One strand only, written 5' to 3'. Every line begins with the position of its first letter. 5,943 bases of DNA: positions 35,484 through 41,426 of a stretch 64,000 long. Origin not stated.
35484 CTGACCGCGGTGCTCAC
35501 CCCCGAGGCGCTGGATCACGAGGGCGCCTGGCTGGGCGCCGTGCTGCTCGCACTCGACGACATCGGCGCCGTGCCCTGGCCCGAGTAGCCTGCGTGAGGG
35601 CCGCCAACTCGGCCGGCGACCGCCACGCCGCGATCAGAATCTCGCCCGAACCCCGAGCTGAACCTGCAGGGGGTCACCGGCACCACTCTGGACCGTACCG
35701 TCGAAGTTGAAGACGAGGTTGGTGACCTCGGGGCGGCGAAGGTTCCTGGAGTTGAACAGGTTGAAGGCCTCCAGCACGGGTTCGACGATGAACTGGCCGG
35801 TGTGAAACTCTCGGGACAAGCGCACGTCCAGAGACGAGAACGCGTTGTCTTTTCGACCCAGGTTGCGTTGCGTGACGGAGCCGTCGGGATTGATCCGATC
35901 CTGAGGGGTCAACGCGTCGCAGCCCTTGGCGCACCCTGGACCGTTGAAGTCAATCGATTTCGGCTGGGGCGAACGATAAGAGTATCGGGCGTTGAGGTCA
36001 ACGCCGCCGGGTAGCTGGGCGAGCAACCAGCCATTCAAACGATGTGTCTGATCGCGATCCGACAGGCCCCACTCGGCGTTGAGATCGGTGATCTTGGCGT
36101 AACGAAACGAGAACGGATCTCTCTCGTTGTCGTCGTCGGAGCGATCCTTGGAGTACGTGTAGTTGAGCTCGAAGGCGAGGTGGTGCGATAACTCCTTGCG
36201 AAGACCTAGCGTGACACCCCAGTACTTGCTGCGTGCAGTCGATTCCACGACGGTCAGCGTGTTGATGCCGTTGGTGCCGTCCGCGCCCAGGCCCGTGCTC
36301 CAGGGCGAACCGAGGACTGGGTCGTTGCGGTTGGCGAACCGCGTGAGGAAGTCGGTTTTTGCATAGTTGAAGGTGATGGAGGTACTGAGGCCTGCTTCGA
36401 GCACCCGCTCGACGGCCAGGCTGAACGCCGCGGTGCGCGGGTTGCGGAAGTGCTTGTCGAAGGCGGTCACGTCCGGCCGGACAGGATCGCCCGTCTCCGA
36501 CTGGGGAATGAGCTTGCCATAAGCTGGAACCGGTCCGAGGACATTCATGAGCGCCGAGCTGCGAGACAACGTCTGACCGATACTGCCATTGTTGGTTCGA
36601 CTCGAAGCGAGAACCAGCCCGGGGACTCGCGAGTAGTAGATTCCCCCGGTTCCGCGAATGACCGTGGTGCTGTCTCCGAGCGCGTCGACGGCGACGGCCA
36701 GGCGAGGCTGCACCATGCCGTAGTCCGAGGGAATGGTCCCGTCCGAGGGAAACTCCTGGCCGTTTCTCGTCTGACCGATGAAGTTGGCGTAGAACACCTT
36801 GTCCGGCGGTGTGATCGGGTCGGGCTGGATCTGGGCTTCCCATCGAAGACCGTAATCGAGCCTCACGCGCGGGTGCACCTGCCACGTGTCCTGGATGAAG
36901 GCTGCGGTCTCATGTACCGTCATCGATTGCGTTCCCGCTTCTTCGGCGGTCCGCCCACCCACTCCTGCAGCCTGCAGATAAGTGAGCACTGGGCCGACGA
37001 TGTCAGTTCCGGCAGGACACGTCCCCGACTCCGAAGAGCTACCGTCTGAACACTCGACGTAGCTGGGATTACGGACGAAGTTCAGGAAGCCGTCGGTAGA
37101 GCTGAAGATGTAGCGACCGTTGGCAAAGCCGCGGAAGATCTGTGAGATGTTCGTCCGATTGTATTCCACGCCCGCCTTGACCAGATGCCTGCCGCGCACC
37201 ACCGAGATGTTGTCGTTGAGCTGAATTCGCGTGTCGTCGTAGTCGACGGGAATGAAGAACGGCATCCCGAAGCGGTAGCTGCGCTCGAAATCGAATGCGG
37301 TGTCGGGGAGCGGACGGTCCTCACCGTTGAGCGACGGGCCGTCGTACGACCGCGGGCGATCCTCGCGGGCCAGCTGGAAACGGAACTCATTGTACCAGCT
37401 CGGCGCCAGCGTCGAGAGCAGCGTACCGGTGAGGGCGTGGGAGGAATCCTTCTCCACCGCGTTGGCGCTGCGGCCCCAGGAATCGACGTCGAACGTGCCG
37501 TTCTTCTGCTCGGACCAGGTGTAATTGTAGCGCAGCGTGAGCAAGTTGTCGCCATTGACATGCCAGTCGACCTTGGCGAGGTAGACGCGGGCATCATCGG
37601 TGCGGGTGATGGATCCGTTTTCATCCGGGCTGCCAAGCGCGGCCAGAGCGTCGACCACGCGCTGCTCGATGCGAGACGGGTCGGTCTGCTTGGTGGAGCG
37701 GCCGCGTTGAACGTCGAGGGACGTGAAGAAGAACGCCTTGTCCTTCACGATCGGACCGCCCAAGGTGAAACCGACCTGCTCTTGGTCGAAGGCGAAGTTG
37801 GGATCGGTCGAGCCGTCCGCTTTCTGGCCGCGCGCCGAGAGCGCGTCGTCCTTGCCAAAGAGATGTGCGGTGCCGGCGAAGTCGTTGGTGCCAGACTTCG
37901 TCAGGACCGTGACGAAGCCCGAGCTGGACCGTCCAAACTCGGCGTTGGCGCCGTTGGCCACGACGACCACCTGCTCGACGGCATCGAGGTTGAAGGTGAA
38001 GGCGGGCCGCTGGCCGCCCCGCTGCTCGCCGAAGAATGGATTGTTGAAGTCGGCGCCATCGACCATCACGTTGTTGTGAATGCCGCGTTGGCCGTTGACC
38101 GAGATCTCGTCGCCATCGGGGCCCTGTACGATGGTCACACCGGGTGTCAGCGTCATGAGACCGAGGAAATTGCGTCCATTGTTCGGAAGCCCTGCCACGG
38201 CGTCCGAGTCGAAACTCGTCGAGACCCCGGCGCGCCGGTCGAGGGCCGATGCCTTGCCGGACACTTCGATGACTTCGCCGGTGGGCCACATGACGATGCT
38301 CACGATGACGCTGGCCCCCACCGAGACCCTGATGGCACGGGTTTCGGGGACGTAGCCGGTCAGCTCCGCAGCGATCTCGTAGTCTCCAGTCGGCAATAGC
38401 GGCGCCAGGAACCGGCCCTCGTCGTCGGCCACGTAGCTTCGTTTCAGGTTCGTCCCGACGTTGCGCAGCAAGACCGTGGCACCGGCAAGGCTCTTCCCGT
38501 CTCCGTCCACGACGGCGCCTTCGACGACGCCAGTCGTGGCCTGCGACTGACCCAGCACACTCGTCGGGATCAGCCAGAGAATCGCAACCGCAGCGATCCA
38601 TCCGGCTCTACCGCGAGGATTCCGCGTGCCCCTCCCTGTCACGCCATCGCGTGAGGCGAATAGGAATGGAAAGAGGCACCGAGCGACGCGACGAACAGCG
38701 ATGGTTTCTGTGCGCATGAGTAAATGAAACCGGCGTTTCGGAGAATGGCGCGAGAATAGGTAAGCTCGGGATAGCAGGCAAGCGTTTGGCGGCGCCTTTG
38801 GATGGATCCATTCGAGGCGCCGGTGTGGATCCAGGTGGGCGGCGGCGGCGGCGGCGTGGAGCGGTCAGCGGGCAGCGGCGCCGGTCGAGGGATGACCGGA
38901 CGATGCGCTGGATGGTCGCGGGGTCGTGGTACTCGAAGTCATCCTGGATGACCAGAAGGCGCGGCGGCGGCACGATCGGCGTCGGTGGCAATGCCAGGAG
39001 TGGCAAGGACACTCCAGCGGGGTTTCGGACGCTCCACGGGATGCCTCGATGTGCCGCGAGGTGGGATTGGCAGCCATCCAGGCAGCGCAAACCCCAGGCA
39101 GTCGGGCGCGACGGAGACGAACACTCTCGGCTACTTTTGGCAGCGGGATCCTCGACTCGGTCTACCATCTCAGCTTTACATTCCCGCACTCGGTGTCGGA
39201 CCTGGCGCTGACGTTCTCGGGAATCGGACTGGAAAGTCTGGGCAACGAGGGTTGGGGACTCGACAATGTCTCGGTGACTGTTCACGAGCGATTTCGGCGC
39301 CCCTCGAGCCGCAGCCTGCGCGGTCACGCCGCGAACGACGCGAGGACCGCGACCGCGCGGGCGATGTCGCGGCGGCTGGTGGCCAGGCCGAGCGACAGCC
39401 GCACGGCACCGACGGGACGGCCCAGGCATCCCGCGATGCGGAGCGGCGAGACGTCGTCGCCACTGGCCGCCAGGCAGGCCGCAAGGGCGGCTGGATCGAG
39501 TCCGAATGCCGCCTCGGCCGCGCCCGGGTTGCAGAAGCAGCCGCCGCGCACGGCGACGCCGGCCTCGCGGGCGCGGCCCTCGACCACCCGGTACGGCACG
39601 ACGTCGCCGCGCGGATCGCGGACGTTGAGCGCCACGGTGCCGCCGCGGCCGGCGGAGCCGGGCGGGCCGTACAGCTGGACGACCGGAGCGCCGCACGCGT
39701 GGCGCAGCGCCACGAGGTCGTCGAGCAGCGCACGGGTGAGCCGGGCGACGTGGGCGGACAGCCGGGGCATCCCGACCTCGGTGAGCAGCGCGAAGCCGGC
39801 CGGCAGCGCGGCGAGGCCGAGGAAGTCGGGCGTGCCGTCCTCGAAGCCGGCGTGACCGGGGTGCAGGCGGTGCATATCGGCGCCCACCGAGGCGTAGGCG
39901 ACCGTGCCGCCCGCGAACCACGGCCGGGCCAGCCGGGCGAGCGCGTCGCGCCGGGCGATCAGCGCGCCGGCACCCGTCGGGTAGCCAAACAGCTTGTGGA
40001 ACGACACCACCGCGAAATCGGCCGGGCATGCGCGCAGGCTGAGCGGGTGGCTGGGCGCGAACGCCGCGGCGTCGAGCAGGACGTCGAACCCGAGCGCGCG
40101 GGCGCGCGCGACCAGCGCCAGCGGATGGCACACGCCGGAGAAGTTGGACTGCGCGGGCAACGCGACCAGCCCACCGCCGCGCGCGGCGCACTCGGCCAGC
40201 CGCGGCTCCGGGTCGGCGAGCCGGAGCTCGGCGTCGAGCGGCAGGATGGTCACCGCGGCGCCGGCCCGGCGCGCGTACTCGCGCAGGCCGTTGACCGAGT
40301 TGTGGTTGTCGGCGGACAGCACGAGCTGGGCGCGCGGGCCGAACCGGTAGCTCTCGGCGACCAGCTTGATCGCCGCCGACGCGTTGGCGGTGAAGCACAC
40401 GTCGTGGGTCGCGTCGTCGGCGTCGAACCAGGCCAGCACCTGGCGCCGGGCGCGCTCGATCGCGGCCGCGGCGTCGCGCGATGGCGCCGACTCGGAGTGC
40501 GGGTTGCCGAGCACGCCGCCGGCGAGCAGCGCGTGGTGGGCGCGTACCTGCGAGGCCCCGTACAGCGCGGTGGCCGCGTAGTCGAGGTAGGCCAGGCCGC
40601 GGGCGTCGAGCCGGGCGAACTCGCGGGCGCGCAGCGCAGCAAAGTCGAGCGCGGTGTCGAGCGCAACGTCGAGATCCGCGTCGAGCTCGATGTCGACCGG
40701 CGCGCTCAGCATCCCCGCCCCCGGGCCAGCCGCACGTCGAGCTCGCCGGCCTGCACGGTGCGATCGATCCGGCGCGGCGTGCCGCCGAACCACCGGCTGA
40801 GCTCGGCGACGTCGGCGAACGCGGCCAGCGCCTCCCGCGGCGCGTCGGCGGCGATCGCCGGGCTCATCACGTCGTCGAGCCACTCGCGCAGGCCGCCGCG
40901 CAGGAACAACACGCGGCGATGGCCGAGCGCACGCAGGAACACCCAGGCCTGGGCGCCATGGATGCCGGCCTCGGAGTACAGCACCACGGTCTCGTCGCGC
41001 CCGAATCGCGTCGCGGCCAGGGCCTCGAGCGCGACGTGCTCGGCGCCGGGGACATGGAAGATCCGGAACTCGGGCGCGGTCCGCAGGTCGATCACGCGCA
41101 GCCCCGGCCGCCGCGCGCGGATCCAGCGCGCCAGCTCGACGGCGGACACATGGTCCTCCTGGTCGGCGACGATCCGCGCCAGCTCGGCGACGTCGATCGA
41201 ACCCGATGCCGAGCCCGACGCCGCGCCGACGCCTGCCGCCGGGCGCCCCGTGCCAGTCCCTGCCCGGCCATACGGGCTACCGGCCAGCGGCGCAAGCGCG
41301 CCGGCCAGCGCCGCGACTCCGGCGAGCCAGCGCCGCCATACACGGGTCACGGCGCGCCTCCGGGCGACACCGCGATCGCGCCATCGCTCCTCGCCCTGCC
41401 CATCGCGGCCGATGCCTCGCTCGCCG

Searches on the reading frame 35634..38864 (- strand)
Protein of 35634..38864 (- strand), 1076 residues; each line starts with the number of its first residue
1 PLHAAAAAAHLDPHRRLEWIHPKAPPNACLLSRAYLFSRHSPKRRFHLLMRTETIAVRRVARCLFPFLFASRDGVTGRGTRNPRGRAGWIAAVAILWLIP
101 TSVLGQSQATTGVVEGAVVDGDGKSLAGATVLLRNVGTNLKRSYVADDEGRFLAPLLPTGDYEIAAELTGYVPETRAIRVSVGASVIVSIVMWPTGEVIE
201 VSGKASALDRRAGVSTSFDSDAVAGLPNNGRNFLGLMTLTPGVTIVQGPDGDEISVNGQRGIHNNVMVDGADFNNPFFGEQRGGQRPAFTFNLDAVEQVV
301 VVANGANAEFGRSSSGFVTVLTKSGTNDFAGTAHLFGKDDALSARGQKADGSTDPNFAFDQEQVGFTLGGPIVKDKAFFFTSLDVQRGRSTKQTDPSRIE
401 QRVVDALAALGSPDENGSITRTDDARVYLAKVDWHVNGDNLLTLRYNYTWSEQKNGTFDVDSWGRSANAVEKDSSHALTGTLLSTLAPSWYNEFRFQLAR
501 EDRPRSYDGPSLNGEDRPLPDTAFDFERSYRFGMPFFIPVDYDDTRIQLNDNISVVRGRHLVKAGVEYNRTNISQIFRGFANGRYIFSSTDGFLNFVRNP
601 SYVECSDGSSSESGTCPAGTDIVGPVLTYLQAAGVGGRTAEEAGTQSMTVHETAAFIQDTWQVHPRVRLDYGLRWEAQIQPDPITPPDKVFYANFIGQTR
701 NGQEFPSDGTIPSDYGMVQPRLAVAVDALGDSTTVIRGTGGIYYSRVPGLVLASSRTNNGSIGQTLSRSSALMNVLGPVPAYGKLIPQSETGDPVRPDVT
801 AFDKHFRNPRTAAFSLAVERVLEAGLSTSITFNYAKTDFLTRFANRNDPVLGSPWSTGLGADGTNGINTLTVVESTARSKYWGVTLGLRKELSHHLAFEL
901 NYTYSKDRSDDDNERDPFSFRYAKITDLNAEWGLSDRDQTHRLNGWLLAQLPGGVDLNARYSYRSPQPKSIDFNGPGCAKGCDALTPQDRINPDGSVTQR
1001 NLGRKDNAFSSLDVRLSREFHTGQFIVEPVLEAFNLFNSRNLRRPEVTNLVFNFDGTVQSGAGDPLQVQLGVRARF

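Call 71: search_protein_families(library=pfam, proteins=[window:35634-38864:-], max_evalue=0.0001)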
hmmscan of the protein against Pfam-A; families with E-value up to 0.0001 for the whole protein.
window:35634-38864:- (1076 aa): 4 families
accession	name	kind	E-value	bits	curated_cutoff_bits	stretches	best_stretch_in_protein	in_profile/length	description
PF25183.1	OMP_b-brl_4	-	2.6e-78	264.8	30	2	420-954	149-680/838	Outer membrane beta barrel domain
PF13620.12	CarboxypepD_reg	-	1.2e-14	54.8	32.3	1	114-192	2-81/82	Carboxypeptidase regulatory-like domain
PF07715.20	Plug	-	2.6e-06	28.3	23.9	1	230-316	22-105/107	TonB-dependent Receptor Plug Domain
PF13715.12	CarbopepD_reg_2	-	2.1e-05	24.9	32.2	1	114-190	1-74/88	CarboxypepD_reg-like domain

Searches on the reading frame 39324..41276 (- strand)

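Call 71: search_protein_families(library=pfam, proteins=[window:39324-41276:-], max_evalue=0.0001)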
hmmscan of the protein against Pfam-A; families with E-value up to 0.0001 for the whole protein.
window:39324-41276:- (650 aa): 1 family
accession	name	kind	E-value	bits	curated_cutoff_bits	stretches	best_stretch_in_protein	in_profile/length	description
PF00266.25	Aminotran_5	-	9.6e-42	143.7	21.5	1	230-638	2-368/371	Aminotransferase class-V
